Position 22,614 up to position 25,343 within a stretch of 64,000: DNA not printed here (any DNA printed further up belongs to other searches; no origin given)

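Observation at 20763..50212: Non-canonical VirB/Cag-like type IV secretion locus embedded next to core genes, with no coupling protein, relaxase or VirB6 in view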

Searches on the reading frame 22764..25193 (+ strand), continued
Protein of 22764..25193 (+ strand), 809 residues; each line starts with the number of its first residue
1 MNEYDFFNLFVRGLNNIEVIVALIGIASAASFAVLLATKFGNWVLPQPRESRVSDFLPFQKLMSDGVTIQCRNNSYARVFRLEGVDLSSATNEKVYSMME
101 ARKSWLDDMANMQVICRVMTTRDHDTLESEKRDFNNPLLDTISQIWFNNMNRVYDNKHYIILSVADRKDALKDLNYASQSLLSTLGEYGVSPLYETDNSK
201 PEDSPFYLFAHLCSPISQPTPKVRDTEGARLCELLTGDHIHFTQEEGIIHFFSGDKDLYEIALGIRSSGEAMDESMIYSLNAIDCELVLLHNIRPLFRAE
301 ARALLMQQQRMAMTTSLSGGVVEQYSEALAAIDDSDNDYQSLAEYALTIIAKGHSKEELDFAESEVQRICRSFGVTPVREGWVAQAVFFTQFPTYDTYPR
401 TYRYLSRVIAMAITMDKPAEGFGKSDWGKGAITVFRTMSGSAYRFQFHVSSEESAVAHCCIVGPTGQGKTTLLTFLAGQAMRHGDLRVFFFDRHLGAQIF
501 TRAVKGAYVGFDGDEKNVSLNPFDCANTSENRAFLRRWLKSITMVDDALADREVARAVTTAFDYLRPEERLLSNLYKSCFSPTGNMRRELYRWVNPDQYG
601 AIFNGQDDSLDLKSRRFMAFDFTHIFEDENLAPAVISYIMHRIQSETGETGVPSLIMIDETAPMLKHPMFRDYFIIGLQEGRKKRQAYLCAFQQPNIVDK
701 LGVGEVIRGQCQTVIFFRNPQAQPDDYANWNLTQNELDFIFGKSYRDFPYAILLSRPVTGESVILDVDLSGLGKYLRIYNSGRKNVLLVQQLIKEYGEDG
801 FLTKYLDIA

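Call 42: get_annotated_region(hit=H3, flank=16000)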
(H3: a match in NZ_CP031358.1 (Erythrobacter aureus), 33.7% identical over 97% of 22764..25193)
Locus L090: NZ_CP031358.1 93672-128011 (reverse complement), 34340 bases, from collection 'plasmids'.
description: Erythrobacter aureus strain YH-07 plasmid unnamed, complete sequence
organism: Erythrobacter aureus (NCBI taxid 2182384)
taxonomy: Bacteria; Pseudomonadota; Alphaproteobacteria; Sphingomonadales; Erythrobacteraceae; Erythrobacter; Erythrobacter aureus
host: -; source: marine sediment; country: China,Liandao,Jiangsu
typing (MOB-suite, as given by PLSDB): non-mobilizable
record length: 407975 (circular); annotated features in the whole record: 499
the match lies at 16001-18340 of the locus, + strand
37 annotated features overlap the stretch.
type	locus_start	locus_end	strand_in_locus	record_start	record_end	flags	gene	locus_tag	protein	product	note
CDS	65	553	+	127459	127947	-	-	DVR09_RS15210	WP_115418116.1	hypothetical protein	-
CDS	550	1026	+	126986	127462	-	-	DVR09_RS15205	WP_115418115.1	hypothetical protein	-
CDS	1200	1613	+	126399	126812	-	-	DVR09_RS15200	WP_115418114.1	hypothetical protein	-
CDS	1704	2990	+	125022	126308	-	-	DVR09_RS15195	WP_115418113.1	hypothetical protein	-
CDS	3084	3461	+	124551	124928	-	-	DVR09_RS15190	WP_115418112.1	hypothetical protein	-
CDS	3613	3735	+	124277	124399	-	-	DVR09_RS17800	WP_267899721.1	hypothetical protein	-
CDS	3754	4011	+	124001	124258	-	-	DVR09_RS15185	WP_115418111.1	hypothetical protein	-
CDS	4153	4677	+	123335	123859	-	-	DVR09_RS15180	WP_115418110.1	hypothetical protein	-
CDS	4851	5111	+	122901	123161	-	-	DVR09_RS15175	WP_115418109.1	hypothetical protein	-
CDS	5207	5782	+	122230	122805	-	-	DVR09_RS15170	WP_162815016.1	hypothetical protein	-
CDS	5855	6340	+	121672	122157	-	-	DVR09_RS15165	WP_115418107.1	hypothetical protein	-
CDS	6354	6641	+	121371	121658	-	-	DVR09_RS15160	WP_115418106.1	hypothetical protein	-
CDS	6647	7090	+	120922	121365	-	-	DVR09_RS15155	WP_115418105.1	hypothetical protein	-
CDS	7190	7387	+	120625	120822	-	-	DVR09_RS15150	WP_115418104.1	hypothetical protein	-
CDS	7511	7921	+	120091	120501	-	-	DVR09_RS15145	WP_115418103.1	hypothetical protein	-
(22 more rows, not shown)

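Call 43: get_annotated_region(hit=H6, flank=16000)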
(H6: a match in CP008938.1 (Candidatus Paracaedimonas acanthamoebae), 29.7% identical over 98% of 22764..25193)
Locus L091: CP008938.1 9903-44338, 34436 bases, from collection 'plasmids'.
description: Candidatus Caedibacter acanthamoebae plasmid Plasmid_00002, complete sequence
organism: Candidatus Paracaedimonas acanthamoebae (NCBI taxid 244581)
taxonomy: Bacteria; Pseudomonadota; Alphaproteobacteria; Holosporales; Caedimonadaceae; Candidatus Paracaedimonas; Candidatus Paracaedimonas acanthamoebae
host: -; source: Acanthamoeba polyphaga HN-3; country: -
typing (MOB-suite, as given by PLSDB): mobilizable; replicon rep_cluster_1687; relaxase MOBQ
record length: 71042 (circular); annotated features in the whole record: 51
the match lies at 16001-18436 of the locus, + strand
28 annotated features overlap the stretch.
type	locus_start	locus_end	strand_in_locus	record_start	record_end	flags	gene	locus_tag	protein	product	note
CDS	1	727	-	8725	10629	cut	-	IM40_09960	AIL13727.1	hypothetical protein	-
CDS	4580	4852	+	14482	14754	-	-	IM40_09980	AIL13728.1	DNA-binding protein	-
CDS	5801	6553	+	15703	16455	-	-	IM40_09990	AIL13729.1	chromosome partitioning protein ParA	-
CDS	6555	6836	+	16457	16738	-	-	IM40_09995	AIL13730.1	hypothetical protein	-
CDS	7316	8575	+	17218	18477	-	-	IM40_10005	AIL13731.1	hypothetical protein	-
CDS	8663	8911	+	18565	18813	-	-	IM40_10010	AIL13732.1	hypothetical protein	-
CDS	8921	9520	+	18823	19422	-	-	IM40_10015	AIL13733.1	hypothetical protein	-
CDS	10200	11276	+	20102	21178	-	-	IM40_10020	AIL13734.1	hypothetical protein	-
CDS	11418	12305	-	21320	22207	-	-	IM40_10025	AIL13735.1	hypothetical protein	-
CDS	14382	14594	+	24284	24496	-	-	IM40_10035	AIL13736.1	hypothetical protein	-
CDS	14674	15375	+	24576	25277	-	-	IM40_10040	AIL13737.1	hypothetical protein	-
CDS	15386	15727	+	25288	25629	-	-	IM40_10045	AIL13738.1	hypothetical protein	-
CDS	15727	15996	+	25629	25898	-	-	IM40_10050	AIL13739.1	hypothetical protein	-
CDS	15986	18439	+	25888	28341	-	-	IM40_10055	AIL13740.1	hypothetical protein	-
CDS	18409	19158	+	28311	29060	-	-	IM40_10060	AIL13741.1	hypothetical protein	-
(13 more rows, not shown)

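Call 50: search_protein_families(library=pfam, proteins=[L089:22351-23172:+, L090:18469-19224:+, L091:18409-19158:+, L089:23932-25218:+, L090:19348-20709:+], max_evalue=10)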
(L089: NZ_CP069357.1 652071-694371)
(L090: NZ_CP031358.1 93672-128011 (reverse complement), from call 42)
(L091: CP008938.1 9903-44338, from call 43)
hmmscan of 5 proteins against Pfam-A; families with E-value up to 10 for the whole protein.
L089:22351-23172:+ (273 aa): 6 families
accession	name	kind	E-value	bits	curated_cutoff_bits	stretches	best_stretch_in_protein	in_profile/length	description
PF11114.13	Minor_capsid_2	-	0.042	14.4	27.7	1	206-261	2-57/113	Minor capsid protein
PF12977.12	DUF3861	-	0.046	14.4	27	1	206-249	28-71/90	Domain of Unknown Function with PDB structure (DUF3861)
PF20070.4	DUF6466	-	0.05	14.5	25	1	203-269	14-80/146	Family of unknown function (DUF6466)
PF12041.13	DELLA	-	0.14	12.5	23.8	1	53-99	16-64/69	Transcriptional regulator DELLA protein N terminal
PF07996.16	T4SS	-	0.17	12.6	24.7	1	37-238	1-168/197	Type IV secretion system proteins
PF10046.14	BLOC1_2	-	0.62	10.9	33.4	1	47-80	51-84/96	Biogenesis of lysosome-related organelles complex-1 subunit 2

L090:18469-19224:+ (251 aa): 6 families
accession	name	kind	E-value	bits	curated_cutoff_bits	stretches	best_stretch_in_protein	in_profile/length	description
PF07996.16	T4SS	-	6.8e-07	30.3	24.7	1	30-232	1-187/197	Type IV secretion system proteins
PF10057.14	MpsC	-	0.0026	18.3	23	1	26-84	25-83/111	Na+-translocating membrane potential-generating system (MpsC)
PF24615.2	Spectrin_Anc-1_2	-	0.037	14.7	28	1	46-80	36-70/105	Nuclear anchorage protein 1, spectrin repeat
PF05531.17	NPV_P10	-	0.039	14.9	29.8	2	40-83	7-49/75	Nucleopolyhedrovirus P10 protein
PF08651.15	DASH_Duo1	-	0.11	12.8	25.4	1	38-68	15-45/74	DASH complex subunit Duo1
PF06103.16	DUF948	-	1.5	9.5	37.2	1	41-75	48-82/89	Bacterial protein of unknown function (DUF948)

L091:18409-19158:+ (249 aa): 0 families

L089:23932-25218:+ (428 aa): 4 families
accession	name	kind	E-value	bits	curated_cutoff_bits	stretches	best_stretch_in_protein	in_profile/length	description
PF10157.14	BORCS6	-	0.036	14.7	35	0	65-110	55-100/101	BLOC-1-related complex sub-unit 6 C-terminal helix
PF25610.1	HR1_TOCA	-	0.28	11.9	27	0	366-409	34-77/90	TOCA family HR1 domain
PF05911.16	FPP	-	0.3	9.7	40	1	247-406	500-654/871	Filament-like plant protein, long coiled-coil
PF12631.12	MnmE_helical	-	4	7.9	40.1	0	67-112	164-208/211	MnmE helical domain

L090:19348-20709:+ (453 aa): 2 families
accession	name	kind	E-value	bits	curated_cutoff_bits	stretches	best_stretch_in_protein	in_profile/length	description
PF12259.13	Baculo_F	-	0.23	10.4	24.1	1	107-151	238-281/609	Baculovirus F protein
PF00804.31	Syntaxin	-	2.2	8.5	26.7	1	91-165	42-113/157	Syntaxin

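Call 58: find_encoding_contigs(protein=P0120, flank=10000, max_places=2)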
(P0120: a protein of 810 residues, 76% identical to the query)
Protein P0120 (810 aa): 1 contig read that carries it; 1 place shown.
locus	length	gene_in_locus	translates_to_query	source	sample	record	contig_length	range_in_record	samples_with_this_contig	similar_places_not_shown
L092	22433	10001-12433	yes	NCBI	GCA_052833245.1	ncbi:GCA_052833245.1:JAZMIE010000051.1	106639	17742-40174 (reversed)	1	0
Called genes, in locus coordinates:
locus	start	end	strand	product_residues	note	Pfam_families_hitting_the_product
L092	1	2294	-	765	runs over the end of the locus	PF03968:LptD_N (weak), PF04453:LptD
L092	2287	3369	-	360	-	PF03739:LptF_LptG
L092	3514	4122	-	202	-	-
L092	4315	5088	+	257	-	PF02129:Peptidase_S15, PF00561:Abhydrolase_1, PF12146:Hydrolase_4, PF12697:Abhydrolase_6 (faint)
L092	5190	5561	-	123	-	PF16320:Ribosomal_L12_N, PF00542:Ribosomal_L12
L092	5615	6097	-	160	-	PF00466:Ribosomal_L10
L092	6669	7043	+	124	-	PF04956:TrbC (weak)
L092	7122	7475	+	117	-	-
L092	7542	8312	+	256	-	-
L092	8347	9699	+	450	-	-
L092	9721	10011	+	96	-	-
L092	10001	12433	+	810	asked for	PF27097:VirB4_TrbE_N, PF03135:CagE_TrbE_VirB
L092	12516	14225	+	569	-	-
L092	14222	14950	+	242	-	-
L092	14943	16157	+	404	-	-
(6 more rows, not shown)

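Call 67: search_protein_representatives(protein=window:22764-25193:+)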
Query: 809 residues. Proteins with E-value up to 0.001 (for the whole library): 2791; up to 1e-10: 1828; up to 1e-30: 532. The best 150 are listed.
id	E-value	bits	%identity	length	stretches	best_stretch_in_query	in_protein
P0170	3.6e-238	809.2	48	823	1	9-806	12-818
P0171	1.0e-205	701.8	57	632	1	231-806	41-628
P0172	1.6e-195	668.1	42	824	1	3-807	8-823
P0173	5.8e-177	606.8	39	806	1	21-799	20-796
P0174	1.2e-167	576.0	38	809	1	5-806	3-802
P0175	9.1e-163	559.8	37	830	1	17-806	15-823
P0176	2.0e-158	545.5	37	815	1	19-807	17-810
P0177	1.1e-156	539.8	37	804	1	7-805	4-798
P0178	1.2e-153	529.7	37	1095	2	469-806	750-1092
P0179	3.6e-150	518.2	37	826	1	23-808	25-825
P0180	9.5e-150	516.8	57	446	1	383-797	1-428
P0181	2.7e-149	515.3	36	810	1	30-806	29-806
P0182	1.5e-147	509.5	35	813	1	19-801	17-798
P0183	2.5e-146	505.5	37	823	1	20-804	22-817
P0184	1.1e-144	500.0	36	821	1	23-807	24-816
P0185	1.4e-142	493.1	37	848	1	26-806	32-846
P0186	1.3e-141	489.8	35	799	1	7-802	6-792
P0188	7.5e-140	484.1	36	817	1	40-793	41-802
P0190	1.2e-137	476.7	33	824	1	28-805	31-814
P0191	1.2e-136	473.5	36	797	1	22-806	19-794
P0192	6.2e-135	467.8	35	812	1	3-802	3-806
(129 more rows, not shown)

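Call 68: list_cluster_members(proteins=[P0170, P0171, P0172, P0173, P0174, P0175, P0176, P0177, P0178, P0179])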
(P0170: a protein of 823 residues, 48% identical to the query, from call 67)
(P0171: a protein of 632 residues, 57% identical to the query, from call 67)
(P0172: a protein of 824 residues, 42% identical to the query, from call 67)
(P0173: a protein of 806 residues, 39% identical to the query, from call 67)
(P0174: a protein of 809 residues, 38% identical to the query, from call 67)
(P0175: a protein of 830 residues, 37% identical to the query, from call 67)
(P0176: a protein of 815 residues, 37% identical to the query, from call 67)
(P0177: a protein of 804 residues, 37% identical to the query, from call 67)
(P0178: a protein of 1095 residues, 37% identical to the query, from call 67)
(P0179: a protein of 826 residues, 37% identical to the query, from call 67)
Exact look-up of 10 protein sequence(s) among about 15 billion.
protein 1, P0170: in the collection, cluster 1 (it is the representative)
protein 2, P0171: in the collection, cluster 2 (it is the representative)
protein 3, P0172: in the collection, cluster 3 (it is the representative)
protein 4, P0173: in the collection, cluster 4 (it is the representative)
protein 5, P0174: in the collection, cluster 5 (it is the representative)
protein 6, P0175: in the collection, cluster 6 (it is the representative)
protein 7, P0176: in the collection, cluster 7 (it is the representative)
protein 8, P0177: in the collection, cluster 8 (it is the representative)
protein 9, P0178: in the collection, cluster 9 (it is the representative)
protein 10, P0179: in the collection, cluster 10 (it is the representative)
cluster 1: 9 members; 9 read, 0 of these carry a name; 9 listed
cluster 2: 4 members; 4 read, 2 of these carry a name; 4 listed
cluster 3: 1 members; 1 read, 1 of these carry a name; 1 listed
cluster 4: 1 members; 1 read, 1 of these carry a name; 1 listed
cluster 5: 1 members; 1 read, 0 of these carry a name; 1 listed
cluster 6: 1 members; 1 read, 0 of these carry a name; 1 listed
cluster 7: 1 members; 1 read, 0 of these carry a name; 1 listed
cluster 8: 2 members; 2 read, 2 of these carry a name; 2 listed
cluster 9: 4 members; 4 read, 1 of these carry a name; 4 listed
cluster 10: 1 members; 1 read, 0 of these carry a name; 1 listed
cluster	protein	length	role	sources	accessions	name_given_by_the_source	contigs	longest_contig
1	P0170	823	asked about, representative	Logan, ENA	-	-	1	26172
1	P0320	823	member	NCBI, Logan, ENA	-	-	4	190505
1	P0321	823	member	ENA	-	-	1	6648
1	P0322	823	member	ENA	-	-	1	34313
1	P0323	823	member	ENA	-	-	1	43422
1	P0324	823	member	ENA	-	-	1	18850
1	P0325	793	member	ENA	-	-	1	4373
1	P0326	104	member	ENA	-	-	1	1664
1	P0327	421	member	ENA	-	-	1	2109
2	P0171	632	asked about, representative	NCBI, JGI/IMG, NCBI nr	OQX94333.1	MAG: hypothetical protein B6I23_01615 [Rickettsiaceae bacterium 4572_127]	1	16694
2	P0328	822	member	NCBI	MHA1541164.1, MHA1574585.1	MAG: hypothetical protein ACTSXL_00330 [Alphaproteobacteria bacterium]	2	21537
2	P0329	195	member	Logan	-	-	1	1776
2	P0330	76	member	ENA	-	-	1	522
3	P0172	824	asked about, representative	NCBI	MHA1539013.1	MAG: hypothetical protein ACTSXQ_00880 [Alphaproteobacteria bacterium]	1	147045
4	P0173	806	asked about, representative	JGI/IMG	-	type IV secretion system protein VirB4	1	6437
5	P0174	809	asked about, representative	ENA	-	-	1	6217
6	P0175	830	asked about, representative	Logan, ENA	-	-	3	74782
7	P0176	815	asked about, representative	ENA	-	-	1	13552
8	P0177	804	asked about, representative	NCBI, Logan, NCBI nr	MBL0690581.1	MAG: hypothetical protein JJV96_02535 [Alphaproteobacteria bacterium] | hypothetical protein [Alphaproteobacteria bacterium]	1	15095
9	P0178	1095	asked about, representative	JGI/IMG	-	type IV secretory pathway VirB4 component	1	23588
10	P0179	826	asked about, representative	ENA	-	-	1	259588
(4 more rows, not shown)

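Call 69: find_encoding_contigs(protein=P0170, flank=10000, max_places=2)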
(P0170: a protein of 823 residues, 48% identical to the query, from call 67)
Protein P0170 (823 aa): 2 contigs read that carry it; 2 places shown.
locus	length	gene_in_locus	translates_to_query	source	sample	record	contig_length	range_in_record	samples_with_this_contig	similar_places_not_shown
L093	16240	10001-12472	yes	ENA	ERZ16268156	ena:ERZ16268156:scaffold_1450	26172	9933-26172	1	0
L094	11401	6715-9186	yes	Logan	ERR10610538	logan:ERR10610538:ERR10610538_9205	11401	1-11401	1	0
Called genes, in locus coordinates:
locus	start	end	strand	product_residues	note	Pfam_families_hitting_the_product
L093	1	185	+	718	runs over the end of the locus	PF01138:RNase_PH, PF03725:RNase_PH_C, PF03726:PNPase, PF01138:RNase_PH, PF00013:KH_1, PF00575:S1, PF23459:S1_RRP5 (weak)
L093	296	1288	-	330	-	PF13606:Ank_3 (faint), PF12796:Ank_2, PF13637:Ank_4 (weak), PF13857:Ank_5, PF00023:Ank (weak), PF13637:Ank_4, PF12796:Ank_2, PF00023:Ank (weak)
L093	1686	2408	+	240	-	-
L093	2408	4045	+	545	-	-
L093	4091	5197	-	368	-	PF03739:LptF_LptG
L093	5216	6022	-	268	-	-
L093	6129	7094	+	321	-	PF00437:T2SSE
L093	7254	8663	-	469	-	PF08245:Mur_ligase_M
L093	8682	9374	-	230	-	-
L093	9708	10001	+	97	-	-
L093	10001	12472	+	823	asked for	PF03135:CagE_TrbE_VirB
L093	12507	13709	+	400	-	PF00768:Peptidase_S11, PF13354:Beta-lactamase2, PF05036:SPOR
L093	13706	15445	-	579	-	PF00133:tRNA-synt_1, PF01406:tRNA-synt_1e (faint), PF09334:tRNA-synt_1g, PF08264:Anticodon_1 (weak), PF19303:Anticodon_3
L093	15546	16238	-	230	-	?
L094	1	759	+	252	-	?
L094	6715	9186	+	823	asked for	PF03135:CagE_TrbE_VirB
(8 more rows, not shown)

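Call 71: find_encoding_contigs(protein=P0328, flank=10000, max_places=2)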
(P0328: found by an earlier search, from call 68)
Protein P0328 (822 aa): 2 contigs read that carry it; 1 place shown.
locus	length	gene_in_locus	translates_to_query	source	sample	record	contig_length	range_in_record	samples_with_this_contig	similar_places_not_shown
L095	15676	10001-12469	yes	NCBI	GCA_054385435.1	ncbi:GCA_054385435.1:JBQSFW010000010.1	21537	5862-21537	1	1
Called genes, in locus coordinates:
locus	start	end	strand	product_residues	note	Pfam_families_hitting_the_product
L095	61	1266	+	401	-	PF00919:UPF0004, PF04055:Radical_SAM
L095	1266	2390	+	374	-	PF01168:Ala_racemase_N, PF00842:Ala_racemase_C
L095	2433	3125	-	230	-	-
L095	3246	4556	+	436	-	PF05496:RuvB_N, PF13173:AAA_14 (weak), PF00004:AAA, PF07728:AAA_5 (weak), PF16193:AAA_assoc_2, PF12002:MgsA_C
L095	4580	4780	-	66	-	-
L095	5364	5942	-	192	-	PF02677:QueH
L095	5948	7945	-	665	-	PF00140:Sigma70_r1_2, PF04546:Sigma70_ner, PF04542:Sigma70_r2, PF04539:Sigma70_r3, PF04545:Sigma70_r4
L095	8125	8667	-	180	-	PF06242:TrcR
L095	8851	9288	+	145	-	PF11220:DUF3015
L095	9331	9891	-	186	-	-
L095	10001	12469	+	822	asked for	PF27097:VirB4_TrbE_N (weak), PF03135:CagE_TrbE_VirB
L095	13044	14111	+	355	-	PF00589:Phage_integrase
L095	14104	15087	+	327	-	-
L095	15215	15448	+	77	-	-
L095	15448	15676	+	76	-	?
